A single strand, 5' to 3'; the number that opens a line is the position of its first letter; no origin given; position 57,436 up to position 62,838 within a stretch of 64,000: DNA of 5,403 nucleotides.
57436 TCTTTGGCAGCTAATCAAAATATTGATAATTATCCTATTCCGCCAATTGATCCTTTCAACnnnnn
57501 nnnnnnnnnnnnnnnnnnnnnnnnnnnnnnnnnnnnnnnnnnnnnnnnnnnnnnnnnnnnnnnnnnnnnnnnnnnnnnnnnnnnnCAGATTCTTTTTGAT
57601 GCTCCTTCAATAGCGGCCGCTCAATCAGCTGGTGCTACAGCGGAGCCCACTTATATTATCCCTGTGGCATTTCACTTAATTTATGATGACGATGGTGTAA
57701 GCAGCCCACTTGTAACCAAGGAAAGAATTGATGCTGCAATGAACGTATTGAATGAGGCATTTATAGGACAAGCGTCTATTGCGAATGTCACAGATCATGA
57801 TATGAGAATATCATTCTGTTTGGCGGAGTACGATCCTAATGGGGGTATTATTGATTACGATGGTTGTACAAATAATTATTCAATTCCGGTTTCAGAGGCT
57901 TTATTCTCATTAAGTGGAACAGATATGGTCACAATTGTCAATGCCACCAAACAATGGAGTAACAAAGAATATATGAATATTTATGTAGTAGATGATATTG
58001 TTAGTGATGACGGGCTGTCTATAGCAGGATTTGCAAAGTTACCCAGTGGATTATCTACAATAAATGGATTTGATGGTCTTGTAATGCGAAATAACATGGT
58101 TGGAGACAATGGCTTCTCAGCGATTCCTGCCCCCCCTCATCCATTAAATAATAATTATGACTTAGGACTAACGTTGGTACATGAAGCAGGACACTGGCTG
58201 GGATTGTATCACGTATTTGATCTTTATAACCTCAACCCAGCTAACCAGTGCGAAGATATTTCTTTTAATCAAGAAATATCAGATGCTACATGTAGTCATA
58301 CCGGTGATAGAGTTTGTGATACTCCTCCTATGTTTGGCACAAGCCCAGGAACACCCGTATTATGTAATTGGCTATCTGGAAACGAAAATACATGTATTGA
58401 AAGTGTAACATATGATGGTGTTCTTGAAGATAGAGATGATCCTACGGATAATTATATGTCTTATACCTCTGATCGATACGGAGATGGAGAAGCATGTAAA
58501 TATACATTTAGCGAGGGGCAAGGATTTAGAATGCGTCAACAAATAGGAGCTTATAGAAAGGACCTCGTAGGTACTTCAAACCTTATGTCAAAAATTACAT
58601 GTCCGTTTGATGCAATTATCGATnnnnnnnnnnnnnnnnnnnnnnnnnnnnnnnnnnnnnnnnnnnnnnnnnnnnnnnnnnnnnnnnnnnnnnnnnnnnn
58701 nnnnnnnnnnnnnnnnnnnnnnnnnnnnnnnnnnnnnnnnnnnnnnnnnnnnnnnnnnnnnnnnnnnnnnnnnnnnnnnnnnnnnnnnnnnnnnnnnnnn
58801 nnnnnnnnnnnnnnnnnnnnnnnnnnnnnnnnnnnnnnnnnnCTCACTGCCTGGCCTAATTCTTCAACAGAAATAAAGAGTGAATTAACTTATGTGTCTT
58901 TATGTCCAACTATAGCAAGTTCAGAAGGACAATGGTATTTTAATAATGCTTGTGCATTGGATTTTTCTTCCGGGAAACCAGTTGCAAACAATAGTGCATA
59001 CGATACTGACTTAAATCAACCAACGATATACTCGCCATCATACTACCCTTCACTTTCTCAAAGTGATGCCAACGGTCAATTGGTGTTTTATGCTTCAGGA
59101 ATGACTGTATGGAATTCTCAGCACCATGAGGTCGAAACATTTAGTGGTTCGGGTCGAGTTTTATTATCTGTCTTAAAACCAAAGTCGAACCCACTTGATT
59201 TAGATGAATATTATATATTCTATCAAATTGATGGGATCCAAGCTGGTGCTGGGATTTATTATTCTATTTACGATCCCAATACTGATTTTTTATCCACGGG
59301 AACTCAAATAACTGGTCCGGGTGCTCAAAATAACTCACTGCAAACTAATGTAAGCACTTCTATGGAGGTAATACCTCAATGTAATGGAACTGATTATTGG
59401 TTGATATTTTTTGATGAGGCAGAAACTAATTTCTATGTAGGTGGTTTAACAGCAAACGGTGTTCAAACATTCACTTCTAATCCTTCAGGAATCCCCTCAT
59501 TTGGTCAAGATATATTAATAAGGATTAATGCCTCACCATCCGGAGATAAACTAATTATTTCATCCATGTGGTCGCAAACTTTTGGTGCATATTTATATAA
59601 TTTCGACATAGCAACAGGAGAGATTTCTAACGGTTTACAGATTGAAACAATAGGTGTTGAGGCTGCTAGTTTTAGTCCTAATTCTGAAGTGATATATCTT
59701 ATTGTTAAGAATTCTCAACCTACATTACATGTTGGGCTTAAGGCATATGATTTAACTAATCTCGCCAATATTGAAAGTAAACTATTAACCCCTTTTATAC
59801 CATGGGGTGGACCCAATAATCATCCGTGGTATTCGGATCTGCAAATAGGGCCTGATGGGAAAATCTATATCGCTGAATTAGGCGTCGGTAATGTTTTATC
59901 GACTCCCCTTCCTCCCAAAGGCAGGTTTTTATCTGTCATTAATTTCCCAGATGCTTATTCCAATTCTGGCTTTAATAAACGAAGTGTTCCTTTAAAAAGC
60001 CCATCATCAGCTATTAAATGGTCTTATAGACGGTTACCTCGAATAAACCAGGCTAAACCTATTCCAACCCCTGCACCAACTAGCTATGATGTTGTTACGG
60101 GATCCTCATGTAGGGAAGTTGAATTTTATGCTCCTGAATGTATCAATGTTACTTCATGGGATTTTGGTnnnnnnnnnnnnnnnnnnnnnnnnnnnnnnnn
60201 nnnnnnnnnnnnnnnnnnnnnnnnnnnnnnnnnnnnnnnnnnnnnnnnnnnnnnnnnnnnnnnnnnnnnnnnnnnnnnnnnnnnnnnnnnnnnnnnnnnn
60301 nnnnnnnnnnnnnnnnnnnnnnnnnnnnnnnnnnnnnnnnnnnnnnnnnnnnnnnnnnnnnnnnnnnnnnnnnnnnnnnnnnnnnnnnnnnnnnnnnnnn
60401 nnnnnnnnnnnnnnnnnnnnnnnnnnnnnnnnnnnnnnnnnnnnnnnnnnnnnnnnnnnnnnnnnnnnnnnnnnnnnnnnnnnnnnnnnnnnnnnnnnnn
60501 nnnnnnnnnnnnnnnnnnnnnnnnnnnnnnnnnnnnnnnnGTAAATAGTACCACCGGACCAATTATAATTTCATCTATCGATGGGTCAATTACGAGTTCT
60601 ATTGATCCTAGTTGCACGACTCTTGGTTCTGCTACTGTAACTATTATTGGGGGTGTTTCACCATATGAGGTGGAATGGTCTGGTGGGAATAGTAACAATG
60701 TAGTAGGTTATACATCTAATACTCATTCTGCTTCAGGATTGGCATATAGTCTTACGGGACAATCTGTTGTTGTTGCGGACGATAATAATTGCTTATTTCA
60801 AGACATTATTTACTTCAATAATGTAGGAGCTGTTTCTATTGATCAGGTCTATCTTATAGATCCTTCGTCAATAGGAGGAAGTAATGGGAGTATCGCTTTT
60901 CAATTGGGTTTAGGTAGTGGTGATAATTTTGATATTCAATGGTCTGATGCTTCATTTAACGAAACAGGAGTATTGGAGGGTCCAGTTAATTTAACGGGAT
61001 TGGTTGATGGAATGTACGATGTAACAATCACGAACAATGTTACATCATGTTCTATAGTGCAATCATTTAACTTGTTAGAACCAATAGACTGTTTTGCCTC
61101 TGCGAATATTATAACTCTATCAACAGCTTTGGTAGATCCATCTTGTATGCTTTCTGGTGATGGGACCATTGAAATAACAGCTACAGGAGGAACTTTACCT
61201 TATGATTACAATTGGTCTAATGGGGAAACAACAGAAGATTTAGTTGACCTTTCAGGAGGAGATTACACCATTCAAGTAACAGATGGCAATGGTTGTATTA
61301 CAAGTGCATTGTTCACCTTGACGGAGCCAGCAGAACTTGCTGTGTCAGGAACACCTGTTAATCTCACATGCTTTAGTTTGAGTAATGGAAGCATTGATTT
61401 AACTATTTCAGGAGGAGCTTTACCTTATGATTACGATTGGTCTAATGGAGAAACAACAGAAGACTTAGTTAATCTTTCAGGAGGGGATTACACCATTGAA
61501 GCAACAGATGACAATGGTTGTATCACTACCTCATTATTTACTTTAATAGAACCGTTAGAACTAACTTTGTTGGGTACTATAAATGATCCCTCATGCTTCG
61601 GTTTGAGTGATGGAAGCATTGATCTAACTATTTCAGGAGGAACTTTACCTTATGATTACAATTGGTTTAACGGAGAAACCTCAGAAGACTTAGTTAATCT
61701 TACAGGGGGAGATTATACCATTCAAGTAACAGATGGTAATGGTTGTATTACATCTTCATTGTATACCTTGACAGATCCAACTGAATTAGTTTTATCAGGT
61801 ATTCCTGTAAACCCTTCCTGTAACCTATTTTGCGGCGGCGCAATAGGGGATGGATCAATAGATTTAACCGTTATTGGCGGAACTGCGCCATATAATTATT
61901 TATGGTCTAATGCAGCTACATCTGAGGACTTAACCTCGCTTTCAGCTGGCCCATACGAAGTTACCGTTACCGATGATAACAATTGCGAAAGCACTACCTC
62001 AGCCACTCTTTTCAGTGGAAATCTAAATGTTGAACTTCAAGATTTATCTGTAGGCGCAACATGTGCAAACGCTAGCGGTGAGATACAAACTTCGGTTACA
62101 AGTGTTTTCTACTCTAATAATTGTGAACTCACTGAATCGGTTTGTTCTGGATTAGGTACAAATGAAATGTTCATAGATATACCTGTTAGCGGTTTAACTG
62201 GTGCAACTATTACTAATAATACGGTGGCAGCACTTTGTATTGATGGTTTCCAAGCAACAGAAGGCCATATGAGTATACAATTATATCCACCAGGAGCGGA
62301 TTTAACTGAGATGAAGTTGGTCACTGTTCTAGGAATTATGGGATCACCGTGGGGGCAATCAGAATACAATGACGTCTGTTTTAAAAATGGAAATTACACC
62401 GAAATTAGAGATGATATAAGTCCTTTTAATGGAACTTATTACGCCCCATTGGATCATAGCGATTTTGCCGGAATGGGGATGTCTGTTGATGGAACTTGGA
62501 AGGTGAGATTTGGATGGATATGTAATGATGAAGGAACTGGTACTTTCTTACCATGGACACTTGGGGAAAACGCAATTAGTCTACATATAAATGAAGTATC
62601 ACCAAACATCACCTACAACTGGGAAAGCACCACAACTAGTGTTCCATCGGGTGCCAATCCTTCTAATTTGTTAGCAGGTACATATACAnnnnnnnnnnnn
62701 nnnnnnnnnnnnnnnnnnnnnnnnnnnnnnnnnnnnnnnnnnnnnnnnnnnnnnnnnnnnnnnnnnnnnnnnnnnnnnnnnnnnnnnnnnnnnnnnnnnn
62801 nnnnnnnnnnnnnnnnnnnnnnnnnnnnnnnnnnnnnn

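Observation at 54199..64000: Unannotated giant ORF: SprB-like adhesin scaffold with an embedded M43 metzincin protease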

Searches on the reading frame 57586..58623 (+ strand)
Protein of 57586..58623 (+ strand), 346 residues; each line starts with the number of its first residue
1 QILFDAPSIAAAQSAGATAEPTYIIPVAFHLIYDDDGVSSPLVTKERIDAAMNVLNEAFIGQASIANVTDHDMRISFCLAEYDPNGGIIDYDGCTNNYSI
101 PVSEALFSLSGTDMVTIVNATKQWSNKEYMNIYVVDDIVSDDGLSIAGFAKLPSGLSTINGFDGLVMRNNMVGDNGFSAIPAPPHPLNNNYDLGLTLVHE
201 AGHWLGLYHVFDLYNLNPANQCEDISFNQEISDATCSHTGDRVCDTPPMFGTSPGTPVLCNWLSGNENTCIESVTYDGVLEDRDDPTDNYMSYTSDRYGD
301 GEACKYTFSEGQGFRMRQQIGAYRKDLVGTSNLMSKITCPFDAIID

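Call 12: search_protein_families(library=pfam, proteins=[window:57586-58623:+], max_evalue=1)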
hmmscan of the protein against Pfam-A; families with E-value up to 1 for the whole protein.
window:57586-58623:+ (346 aa): 5 families
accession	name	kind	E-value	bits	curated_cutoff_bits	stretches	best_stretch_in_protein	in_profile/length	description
PF05572.19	Peptidase_M43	-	2.7e-08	34.3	23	1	121-251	9-106/152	Pregnancy-associated plasma protein-A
PF00413.30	Peptidase_M10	-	0.00092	19.6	24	1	67-211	46-126/159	Matrixin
PF13583.11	Reprolysin_4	-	0.0081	16.3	22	1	154-227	108-162/203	Metallo-peptidase family M12B Reprolysin-like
PF13688.12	Reprolysin_5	-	0.063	13.9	27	1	64-231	35-164/196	Metallo-peptidase family M12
PF13582.12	Reprolysin_3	-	0.2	12.6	22.4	1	145-209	76-122/123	Metallo-peptidase family M12B Reprolysin-like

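Call 13: search_solved_structures(query=window:57586-58623:+, max_evalue=1, show_alignments=2)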
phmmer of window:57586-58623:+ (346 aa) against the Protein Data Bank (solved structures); distinct sequences matched with E-value up to 1: 13.
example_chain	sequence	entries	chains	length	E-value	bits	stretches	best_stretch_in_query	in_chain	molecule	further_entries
3lum_A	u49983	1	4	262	1.4e-12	50.6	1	25-250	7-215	Ulilysin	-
3lun_A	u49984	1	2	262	1.7e-12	50.3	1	25-226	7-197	Ulilysin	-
2cki_A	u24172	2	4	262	1.9e-12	50.1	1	25-225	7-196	ULILYSIN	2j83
8cd8_A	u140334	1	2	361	3.4e-12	49.3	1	24-225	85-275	Ulilysin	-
8cdb_A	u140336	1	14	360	1.6e-11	47.1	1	24-233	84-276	Ulilysin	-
6r7w_A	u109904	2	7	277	2.1e-11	46.7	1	21-212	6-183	Mirolysin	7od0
6r7u_A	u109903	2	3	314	1.6e-10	43.8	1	20-212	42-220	Mirolysin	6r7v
8sl1_A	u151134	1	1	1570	0.0037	19.6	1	196-300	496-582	Pappalysin-2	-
7y5n_C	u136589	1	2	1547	0.028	16.7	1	196-249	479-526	Pappalysin-1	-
8hgg_C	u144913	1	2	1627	0.032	16.5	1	196-249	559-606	Pappalysin-1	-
7y5q_A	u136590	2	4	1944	0.04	16.2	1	196-249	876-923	Maltose/maltodextrin-binding periplasmic protein,Pappalysin-1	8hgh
8a7d_C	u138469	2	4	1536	0.07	15.4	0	196-249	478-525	Pappalysin-1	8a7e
7ufg_A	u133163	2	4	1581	0.19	13.9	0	196-249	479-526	Pappalysin-1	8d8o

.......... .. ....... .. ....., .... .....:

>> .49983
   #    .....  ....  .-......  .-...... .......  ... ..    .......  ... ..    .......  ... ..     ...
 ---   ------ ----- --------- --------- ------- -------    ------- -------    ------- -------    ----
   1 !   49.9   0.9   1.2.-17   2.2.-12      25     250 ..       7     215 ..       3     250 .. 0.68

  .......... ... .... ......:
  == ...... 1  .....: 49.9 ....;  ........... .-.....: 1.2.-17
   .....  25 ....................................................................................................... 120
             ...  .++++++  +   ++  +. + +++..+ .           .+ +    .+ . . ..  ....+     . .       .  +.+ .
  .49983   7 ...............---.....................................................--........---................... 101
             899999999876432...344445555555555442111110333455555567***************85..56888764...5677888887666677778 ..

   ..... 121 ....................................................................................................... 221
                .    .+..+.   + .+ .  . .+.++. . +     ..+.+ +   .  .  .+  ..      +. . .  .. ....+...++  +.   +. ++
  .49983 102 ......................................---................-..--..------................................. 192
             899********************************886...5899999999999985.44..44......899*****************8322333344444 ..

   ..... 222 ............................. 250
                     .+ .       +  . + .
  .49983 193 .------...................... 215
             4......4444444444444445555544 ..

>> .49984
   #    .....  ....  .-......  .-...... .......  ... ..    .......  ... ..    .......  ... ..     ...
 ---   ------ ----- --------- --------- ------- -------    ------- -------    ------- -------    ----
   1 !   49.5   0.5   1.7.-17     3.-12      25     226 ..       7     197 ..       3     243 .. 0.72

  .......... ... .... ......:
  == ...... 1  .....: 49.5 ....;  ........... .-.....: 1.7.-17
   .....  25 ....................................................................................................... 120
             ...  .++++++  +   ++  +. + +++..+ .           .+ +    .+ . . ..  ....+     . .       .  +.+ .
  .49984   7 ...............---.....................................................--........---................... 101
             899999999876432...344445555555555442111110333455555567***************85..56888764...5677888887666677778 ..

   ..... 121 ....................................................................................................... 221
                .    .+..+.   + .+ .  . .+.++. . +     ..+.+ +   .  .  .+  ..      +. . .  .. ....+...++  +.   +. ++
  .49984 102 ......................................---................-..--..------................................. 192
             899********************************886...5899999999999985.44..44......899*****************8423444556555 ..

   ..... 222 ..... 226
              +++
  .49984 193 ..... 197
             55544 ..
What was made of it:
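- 57658..58593 (+): M43 (lower pappalysin) catalytic domain, aa 1154-1465. Zinc motif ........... at 58180-58212; Met-turn NYMSY at 58450-58464, with Tyr at Met+2. PDB phmmer finds ulilysin at 1.4e-12 and mirolysin at 2e-11 (call 13).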

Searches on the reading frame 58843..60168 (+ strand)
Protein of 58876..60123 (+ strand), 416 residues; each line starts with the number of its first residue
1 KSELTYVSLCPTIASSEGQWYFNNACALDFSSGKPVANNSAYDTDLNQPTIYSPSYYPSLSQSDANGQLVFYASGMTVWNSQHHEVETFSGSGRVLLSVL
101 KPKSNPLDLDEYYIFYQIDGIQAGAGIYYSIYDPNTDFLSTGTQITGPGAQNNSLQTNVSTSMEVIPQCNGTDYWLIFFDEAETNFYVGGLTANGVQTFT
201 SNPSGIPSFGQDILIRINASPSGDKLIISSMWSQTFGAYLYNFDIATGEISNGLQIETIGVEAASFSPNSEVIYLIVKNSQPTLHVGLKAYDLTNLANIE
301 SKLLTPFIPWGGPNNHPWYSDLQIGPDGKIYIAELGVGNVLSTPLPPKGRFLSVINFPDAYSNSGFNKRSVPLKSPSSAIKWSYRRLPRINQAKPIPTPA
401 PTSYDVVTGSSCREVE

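Call 12: search_protein_families(library=pfam, proteins=[window:58876-60123:+], max_evalue=1)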
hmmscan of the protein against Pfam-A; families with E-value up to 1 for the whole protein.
window:58876-60123:+ (416 aa): 0 families

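Call 25: predict_structure(alignment_id=A1)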
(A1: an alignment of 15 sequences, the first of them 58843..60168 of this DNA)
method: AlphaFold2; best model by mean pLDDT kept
length: 442 residues; sequences in the alignment: 15
mean_pLDDT: 71.8   pTM: 0.77
mean pLDDT of the five models: 71.8, 71.2, 70.3, 69.3, 69.2
residues with pLDDT >= 90: 65; 70-90: 217; 50-70: 80; < 50: 80
segments of 3 or more residues with pLDDT < 50: 1-20, 60-65, 162-169, 348-359, 408-432, 434-442
pLDDT, mean of each block of 10 residues (from residue 1): 30 32 72 80 79 63 55 85 87 87 79 76 86 71 91 76 45 80 84 78 82 65 76 91 80 89 89 90 91 75 89 81 62 87 69 44 84 77 66 67 64 29 38 44 39
secondary structure, 60 per line:
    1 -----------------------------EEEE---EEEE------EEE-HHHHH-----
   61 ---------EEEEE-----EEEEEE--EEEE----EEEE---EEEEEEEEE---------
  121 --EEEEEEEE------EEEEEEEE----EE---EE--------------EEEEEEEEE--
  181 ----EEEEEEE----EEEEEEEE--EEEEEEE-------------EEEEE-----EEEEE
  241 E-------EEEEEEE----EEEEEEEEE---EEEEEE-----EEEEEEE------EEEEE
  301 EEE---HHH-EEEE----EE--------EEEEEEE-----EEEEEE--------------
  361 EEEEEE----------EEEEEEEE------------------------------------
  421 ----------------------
elements in order: E30-33 E37-40 E47-49 H51-55 E70-74 E80-85 E88-91 E96-99 E103-111 E123-130 E137-144 E170-178 E185-191 E196-203 E206-212 E226-230 E236-241 E249-255 E260-268 E272-277 E283-289 E296-303 E311-314 E329-335 E341-346 E361-366 E377-384

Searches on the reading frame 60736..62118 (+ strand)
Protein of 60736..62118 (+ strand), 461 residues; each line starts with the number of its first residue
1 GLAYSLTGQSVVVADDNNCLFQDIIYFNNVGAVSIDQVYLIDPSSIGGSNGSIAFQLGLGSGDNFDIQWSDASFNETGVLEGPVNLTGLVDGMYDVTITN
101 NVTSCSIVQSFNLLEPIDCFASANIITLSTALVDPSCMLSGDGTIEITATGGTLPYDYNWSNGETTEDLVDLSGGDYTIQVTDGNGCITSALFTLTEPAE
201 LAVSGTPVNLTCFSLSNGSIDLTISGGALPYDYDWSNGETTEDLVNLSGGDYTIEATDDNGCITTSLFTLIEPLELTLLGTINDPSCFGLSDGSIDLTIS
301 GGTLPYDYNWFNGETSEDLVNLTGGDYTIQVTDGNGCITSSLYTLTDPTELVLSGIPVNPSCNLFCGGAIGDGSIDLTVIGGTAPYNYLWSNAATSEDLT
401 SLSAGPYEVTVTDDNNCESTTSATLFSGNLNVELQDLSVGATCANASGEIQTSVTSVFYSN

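Call 12: search_protein_families(library=pfam, proteins=[window:60736-62118:+], max_evalue=1)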
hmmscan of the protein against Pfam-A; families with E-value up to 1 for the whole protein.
window:60736-62118:+ (461 aa): 7 families
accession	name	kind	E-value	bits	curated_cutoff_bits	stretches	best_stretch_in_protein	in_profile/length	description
PF13573.12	SprB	-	5.2e-38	128.8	28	4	280-315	2-37/37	SprB repeat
PF14900.11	DUF4493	-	0.00087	19.6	27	1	393-446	50-108/226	Domain of unknown function (DUF4493)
PF17957.7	Big_7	-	0.0047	18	24.1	0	382-411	48-70/70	Bacterial Ig domain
PF20627.2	TBX2-3_RD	-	0.035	14.7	20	0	199-235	16-52/107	T-box transcription factor 2/3, repressor domain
PF23813.1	AdfA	-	0.036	13.9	27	0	304-330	74-97/211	Anti-DarT factor A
PF00801.26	PKD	-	0.075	13.5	23.5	0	399-424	51-76/80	PKD domain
PF04182.18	B-block_TFIIIC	-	0.32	11.5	22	0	312-326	17-31/73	B-block binding subunit of TFIIIC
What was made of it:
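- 60625..62067 (+): SprB-type repeat block B (aa 2143-2623), including four ~75-aa units that are highly similar to one another. Pfam SprB gives 4 stretches, 128.8 bits, in this segment (call 12).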

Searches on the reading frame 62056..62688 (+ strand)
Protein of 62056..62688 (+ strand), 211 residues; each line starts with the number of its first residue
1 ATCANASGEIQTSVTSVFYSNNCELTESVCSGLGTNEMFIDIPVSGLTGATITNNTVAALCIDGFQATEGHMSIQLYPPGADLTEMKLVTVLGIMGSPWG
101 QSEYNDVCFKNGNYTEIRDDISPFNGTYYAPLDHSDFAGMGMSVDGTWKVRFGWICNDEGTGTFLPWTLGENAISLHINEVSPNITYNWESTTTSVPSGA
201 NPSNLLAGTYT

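Call 12: search_protein_families(library=pfam, proteins=[window:62056-62688:+], max_evalue=1)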
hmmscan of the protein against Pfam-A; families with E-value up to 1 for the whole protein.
window:62056-62688:+ (211 aa): 0 families

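Call 16: search_solved_structures(query=window:62056-62688:+, max_evalue=10, show_alignments=1)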
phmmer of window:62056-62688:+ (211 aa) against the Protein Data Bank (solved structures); distinct sequences matched with E-value up to 10: 0.
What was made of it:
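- On Proprotein-convertase P-domain (PF01483), claimed for aa ~2624-2790: No PDB chain at E<=10 (call 16).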
